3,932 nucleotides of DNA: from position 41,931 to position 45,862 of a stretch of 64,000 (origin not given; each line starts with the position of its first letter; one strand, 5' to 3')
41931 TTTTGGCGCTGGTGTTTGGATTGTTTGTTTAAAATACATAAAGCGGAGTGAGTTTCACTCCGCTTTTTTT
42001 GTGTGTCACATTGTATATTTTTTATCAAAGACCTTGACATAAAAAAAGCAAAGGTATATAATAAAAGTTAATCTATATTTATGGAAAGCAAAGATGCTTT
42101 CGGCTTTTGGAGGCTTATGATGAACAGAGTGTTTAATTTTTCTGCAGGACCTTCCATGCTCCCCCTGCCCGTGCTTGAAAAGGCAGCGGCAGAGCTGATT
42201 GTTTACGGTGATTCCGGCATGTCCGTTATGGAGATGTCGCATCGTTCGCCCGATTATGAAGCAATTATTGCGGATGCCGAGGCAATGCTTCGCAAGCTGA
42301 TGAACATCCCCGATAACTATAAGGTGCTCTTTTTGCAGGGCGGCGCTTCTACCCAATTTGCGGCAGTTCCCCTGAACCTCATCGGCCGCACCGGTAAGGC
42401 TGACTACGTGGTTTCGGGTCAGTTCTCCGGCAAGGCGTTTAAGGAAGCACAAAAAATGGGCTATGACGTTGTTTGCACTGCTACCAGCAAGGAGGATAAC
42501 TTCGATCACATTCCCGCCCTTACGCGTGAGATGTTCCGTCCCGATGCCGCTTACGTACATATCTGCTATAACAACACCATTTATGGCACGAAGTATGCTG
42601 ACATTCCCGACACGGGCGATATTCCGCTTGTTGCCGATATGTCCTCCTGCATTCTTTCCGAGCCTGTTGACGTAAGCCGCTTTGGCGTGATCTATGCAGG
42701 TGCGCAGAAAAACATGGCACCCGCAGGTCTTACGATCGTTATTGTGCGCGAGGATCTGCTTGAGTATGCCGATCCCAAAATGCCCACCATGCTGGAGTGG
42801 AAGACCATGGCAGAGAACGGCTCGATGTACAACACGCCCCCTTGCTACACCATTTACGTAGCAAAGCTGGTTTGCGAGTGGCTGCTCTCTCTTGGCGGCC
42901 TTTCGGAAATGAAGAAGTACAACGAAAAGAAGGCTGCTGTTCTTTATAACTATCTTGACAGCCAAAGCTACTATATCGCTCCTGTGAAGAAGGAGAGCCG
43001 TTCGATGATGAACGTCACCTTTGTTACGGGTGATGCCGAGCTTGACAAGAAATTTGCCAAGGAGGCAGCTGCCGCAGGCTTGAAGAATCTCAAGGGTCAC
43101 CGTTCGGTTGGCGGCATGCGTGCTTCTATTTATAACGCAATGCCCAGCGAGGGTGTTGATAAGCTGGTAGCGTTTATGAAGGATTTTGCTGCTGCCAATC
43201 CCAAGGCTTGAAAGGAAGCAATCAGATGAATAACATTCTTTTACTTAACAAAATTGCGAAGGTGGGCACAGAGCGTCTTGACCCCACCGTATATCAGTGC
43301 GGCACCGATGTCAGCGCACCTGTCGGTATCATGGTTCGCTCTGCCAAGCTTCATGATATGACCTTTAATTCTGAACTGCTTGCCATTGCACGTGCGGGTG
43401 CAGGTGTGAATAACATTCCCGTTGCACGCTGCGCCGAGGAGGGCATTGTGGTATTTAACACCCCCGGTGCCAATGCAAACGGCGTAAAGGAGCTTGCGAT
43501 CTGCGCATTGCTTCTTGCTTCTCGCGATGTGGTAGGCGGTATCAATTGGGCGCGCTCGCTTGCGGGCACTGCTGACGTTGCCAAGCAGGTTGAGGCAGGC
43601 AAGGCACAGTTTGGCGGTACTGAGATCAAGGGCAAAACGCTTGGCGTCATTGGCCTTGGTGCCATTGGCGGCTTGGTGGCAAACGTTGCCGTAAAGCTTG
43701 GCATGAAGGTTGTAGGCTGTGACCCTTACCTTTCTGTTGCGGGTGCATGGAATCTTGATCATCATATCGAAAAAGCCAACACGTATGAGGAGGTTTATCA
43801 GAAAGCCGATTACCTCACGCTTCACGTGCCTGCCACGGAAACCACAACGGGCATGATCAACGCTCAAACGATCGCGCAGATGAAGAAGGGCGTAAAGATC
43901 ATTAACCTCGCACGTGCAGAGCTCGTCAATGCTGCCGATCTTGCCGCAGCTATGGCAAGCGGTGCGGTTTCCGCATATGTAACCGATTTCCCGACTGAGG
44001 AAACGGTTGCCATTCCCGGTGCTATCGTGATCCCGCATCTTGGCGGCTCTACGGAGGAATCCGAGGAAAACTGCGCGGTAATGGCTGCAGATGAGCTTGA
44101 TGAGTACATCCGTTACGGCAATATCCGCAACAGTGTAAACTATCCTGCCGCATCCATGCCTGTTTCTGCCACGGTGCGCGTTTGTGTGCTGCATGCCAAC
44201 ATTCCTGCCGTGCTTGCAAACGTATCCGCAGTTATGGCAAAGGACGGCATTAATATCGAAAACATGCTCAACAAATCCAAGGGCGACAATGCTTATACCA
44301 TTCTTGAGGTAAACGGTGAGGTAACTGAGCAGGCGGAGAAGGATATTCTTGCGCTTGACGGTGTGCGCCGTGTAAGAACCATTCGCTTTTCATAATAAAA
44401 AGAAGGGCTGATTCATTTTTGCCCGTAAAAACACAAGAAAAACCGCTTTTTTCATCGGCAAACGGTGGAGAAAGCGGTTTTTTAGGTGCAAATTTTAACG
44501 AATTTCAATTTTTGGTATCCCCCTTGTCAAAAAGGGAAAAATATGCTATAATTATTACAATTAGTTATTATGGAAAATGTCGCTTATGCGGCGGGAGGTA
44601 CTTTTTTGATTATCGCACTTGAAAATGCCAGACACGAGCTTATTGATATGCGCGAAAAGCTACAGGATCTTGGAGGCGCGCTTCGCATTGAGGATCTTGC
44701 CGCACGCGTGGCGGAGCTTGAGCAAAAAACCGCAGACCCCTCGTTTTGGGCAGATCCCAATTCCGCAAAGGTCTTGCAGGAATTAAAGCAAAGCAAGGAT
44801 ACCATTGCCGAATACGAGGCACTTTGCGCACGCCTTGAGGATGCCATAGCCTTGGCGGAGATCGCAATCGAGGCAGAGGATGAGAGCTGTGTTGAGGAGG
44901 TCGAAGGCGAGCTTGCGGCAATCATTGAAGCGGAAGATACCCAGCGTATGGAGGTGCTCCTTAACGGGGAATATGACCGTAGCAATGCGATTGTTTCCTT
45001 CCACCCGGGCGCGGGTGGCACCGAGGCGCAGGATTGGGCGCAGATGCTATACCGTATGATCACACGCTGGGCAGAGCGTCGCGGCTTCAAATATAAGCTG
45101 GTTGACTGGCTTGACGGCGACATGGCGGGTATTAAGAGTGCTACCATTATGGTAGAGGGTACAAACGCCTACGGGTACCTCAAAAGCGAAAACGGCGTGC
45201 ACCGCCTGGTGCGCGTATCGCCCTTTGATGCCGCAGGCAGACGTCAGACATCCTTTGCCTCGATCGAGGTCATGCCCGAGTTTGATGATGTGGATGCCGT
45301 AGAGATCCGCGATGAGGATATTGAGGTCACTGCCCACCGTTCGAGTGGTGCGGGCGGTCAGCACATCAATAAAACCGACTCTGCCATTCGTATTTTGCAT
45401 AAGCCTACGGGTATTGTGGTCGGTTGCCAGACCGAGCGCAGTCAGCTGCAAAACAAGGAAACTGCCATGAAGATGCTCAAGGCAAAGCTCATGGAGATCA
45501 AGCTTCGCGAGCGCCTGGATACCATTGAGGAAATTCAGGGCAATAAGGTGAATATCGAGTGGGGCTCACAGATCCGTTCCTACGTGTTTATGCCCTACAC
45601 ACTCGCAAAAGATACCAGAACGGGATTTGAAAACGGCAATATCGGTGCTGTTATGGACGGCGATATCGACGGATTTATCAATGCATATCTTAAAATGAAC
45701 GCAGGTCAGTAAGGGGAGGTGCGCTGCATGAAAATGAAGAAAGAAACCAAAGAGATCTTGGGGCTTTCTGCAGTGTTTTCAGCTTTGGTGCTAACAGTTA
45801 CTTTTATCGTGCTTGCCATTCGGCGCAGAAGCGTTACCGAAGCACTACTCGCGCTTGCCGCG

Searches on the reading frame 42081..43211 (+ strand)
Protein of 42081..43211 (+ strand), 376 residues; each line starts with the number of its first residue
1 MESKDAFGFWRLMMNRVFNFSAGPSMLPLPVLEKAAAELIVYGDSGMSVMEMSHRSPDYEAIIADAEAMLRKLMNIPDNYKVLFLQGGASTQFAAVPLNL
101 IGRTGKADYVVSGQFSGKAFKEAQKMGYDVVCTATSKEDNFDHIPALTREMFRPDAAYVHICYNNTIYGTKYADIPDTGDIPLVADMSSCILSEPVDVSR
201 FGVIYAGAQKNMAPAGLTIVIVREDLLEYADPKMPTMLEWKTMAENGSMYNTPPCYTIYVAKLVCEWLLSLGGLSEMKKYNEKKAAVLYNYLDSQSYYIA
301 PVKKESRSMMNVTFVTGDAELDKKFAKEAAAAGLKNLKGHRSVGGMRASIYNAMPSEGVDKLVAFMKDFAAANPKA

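Call 7: search_protein_families(library=pfam, proteins=[window:42081-43211:+])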
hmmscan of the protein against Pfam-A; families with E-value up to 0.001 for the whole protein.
window:42081-43211:+ (376 aa): 1 family
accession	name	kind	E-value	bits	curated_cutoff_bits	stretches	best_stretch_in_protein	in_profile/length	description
PF00266.25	Aminotran_5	-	1e-47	163.3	21.5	1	17-362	1-371/371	Aminotransferase class-V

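Call 78: search_protein_families(library=ncbifam, proteins=[window:42156-43211:+])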
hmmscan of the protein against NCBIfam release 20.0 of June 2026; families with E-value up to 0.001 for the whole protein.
window:42156-43211:+ (351 aa): 9 families
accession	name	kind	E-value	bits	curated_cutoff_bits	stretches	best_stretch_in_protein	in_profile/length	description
NF003764.0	PRK05355.1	equivalog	8.3e-154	511.8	253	1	1-347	13-355/357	3-phosphoserine/phosphohydroxythreonine transaminase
TIGR01364.1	serC_1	equivalog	2e-145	484.2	443.6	1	1-347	10-357/358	phosphoserine transaminase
NF009112.0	PRK12462.1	equivalog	7.7e-105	350.7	563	1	2-346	16-362/365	phosphoserine transaminase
TIGR01366.1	serC_3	equivalog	4.8e-18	65.5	401.65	1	18-339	23-352/361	phosphoserine transaminase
NF002841.0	PRK03080.1-2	equivalog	2.3e-10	40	477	1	24-305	36-327/389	phosphoserine transaminase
TIGR03301.1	PhnW-AepZ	equivalog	6e-10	39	360.8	1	24-307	20-316/355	2-aminoethylphosphonate aminotransferase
NF010006.0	PRK13479.1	equivalog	9.2e-07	28.3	296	1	32-290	33-303/369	2-aminoethylphosphonate--pyruvate transaminase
TIGR01365.1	serC_2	equivalog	1.1e-06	28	448.2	1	24-311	27-323/374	phosphoserine transaminase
NF045640.1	AspGlyoxATaseBhcA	equivalog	6.4e-05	22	650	1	22-243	23-260/395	L-aspartate--glyoxylate aminotransferase BhcA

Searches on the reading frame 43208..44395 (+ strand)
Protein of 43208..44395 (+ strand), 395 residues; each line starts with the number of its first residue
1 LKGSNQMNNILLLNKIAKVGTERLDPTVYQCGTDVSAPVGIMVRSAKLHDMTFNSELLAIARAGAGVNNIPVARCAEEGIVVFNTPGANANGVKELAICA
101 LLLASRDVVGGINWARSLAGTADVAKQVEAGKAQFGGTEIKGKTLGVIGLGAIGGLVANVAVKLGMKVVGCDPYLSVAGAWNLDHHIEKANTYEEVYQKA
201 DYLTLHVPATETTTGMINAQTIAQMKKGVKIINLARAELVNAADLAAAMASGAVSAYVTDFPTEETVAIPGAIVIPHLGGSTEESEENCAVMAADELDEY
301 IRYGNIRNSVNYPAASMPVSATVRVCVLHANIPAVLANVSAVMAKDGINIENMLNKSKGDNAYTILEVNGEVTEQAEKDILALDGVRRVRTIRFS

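Call 7: search_protein_families(library=pfam, proteins=[window:43208-44395:+])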
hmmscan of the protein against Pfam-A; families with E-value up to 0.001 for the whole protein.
window:43208-44395:+ (395 aa): 4 families
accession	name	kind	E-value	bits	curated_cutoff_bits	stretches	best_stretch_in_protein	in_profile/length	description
PF02826.25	2-Hacid_dh_C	-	2e-37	128.7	25.1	1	120-278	13-177/178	D-isomer specific 2-hydroxyacid dehydrogenase, NAD binding domain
PF00389.36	2-Hacid_dh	-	3.8e-14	53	24.6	1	55-311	60-134/134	D-isomer specific 2-hydroxyacid dehydrogenase, catalytic domain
PF22629.2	ACT_AHAS_ss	-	8.6e-08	32.7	27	1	327-387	3-66/67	AHAS small subunit-like ACT domain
PF03446.21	NAD_binding_2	-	1.9e-07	31.6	21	1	145-251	2-109/161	NAD binding domain of 6-phosphogluconate dehydrogenase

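Call 78: search_protein_families(library=ncbifam, proteins=[window:43226-44395:+])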
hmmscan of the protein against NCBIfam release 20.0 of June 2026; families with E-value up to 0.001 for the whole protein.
window:43226-44395:+ (389 aa): 22 families
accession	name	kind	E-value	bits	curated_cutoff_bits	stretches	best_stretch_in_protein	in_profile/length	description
TIGR01327.1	PGDH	equivalog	3.1e-63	214.3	454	2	35-313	44-319/525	phosphoglycerate dehydrogenase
NF008759.0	PRK11790.1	equivalog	2.2e-56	191.3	404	1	46-386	72-409/410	phosphoglycerate dehydrogenase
NF009714.1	PRK13243.1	equivalog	7.1e-32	111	455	1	48-296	65-314/332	glyoxylate reductase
NF005069.0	PRK06487.1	equivalog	5.4e-28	98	448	1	46-288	65-304/320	2-hydroxyacid dehydrogenase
NF005387.0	PRK06932.1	equivalog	7.7e-27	94.1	492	1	51-259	66-263/314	2-hydroxyacid dehydrogenase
NF006263.0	PRK08410.1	equivalog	2.2e-24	86.4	389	1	48-256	61-258/311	D-2-hydroxyacid dehydrogenase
NF005750.0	PRK07574.1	equivalog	3.7e-23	82.2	329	1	54-256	118-313/386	NAD-dependent formate dehydrogenase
NF001309.0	PRK00257.1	equivalog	3.3e-22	79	434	1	127-295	107-278/379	4-phosphoerythronate dehydrogenase PdxB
NF005027.0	PRK06436.1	equivalog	3.9e-22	78.7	261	1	57-302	56-286/303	2-hydroxyacid dehydrogenase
NF041369.1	Dhydh_Halo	equivalog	5.6e-22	78.3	400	1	57-304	62-304/305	D-2-hydroxyacid dehydrogenase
NF011938.0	PRK15409.1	equivalog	9.5e-20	70.8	492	1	49-305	65-319/324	glyoxylate/hydroxypyruvate reductase GhrB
NF006374.0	PRK08605.1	subfamily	1e-19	70.8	356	1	52-254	71-261/332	D-lactate dehydrogenase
NF000492.1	vanH_gen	exception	6.1e-16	58.4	540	1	57-251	73-247/312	D-lactate dehydrogenase VanH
NF009127.0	PRK12480.1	equivalog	5.7e-14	51.8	579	1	125-254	135-259/330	D-lactate dehydrogenase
NF000112.1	vanH-Amyco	exception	1.5e-13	50.7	625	1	54-253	91-278/348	VanH-AOV family D-lactate dehydrogenase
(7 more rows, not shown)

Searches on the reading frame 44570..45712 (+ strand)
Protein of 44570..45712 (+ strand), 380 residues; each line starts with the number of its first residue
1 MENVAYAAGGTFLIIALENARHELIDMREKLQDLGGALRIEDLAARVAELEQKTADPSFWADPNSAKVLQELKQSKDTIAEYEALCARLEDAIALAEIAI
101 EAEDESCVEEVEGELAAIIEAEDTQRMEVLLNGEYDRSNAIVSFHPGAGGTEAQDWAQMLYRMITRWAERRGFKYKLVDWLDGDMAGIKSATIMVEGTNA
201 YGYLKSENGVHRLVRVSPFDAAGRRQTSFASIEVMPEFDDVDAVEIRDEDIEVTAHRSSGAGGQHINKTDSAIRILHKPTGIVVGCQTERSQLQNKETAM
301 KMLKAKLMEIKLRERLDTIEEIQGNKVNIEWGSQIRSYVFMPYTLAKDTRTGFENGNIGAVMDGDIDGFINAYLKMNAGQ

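Call 7: search_protein_families(library=pfam, proteins=[window:44570-45712:+])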
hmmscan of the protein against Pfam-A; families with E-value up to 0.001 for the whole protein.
window:44570-45712:+ (380 aa): 3 families
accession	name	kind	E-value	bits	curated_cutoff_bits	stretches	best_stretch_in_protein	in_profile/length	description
PF03462.23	PCRF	-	7.3e-55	186.2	24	1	44-232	2-194/194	PCRF domain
PF00472.26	RF-1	-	2.6e-38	130.9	35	1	240-350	2-116/116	RF-1 domain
PF16326.10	ABC_tran_CTD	-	0.0008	20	32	1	39-83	16-61/69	ABC transporter C-terminal domain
